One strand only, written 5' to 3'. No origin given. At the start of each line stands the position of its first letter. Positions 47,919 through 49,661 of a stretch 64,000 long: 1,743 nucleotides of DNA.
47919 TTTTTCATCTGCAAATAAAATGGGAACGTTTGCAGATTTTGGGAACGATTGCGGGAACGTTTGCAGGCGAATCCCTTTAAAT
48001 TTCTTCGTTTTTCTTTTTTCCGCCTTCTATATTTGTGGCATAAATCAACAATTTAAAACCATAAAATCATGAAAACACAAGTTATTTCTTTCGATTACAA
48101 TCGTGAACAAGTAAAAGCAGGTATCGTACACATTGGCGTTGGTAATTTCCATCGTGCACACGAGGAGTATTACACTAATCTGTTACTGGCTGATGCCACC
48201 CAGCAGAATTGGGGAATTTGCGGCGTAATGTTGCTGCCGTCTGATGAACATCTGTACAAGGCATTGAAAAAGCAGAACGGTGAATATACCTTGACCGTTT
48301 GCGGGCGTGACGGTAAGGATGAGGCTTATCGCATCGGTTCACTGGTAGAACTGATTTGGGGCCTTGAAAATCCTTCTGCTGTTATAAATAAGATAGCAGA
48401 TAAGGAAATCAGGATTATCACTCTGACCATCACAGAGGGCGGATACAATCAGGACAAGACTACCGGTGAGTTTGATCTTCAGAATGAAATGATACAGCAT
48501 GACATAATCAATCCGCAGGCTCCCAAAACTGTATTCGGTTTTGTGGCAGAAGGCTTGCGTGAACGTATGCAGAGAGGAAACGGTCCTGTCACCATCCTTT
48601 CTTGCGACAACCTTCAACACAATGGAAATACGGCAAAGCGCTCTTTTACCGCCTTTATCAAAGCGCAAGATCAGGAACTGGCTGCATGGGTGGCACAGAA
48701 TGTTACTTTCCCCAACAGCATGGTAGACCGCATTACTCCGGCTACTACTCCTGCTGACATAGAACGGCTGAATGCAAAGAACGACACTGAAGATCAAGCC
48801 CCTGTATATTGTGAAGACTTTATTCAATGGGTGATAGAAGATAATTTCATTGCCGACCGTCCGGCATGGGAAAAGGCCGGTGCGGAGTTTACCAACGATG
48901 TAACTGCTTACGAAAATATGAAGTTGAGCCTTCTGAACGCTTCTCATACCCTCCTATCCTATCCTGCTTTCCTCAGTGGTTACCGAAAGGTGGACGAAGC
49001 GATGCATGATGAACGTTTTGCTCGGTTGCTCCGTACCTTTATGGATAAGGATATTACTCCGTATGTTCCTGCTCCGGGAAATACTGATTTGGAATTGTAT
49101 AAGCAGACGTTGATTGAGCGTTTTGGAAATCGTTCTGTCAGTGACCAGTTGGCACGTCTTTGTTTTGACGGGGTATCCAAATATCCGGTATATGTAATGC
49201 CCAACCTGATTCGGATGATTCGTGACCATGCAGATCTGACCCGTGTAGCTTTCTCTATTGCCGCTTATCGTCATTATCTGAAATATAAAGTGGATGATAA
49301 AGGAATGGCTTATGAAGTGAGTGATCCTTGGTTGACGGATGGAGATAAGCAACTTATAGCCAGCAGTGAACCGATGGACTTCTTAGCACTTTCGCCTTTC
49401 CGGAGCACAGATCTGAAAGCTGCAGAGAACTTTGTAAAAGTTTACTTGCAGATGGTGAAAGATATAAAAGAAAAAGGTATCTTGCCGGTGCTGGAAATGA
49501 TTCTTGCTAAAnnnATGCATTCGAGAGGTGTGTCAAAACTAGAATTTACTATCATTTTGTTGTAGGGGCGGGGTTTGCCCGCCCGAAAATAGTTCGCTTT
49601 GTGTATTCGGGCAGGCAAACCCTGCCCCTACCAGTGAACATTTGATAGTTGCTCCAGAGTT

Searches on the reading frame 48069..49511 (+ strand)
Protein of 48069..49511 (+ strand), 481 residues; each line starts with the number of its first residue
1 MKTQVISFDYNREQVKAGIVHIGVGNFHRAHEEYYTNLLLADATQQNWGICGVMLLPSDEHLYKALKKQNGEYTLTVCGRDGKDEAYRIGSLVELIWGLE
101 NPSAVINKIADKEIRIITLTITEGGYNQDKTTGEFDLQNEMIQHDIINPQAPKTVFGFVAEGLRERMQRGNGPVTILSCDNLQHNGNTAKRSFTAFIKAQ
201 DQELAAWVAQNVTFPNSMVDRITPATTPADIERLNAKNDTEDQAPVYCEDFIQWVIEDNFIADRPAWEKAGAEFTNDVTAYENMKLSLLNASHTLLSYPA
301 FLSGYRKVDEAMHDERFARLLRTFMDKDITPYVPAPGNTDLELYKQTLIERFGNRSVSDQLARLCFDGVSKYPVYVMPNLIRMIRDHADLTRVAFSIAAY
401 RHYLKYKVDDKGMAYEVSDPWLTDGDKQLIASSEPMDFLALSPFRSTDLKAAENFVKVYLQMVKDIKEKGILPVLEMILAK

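Call 73: search_protein_families(library=pfam, proteins=[window:48069-49511:+], max_evalue=0.00001)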
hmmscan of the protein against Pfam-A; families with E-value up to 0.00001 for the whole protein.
window:48069-49511:+ (481 aa): 2 families
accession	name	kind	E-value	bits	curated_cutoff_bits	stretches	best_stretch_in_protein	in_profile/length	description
PF01232.29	Mannitol_dh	-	1.2e-50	172.7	27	1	18-269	2-199/199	Mannitol dehydrogenase Rossmann domain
PF08125.19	Mannitol_dh_C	-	2.2e-37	128.9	30.7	1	277-465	1-188/190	Mannitol dehydrogenase C-terminal domain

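Call 83: find_encoding_contigs(protein=window:48069-49511:+, flank=1500, max_places=10)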
Protein window:48069-49511:+ (481 aa): 24 contigs read that carry it; 2 places shown.
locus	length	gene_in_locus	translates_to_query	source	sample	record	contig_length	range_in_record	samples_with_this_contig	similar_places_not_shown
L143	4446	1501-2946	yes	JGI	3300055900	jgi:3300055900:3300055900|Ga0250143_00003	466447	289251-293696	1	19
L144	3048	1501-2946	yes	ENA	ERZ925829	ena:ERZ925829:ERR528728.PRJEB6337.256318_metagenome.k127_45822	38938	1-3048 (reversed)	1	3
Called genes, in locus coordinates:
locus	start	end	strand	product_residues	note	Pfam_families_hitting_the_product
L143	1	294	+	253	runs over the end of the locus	-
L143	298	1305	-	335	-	PF00356:LacI, PF00532:Peripla_BP_1, PF13407:Peripla_BP_4, PF13377:Peripla_BP_3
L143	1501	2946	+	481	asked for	PF01232:Mannitol_dh, PF08125:Mannitol_dh_C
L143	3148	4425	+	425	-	PF07690:MFS_1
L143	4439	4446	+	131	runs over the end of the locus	PF00903:Glyoxalase, PF13669:Glyoxalase_4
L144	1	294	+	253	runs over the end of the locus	-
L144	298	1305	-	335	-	PF00356:LacI, PF00532:Peripla_BP_1, PF13407:Peripla_BP_4, PF13377:Peripla_BP_3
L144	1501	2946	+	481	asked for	PF01232:Mannitol_dh, PF08125:Mannitol_dh_C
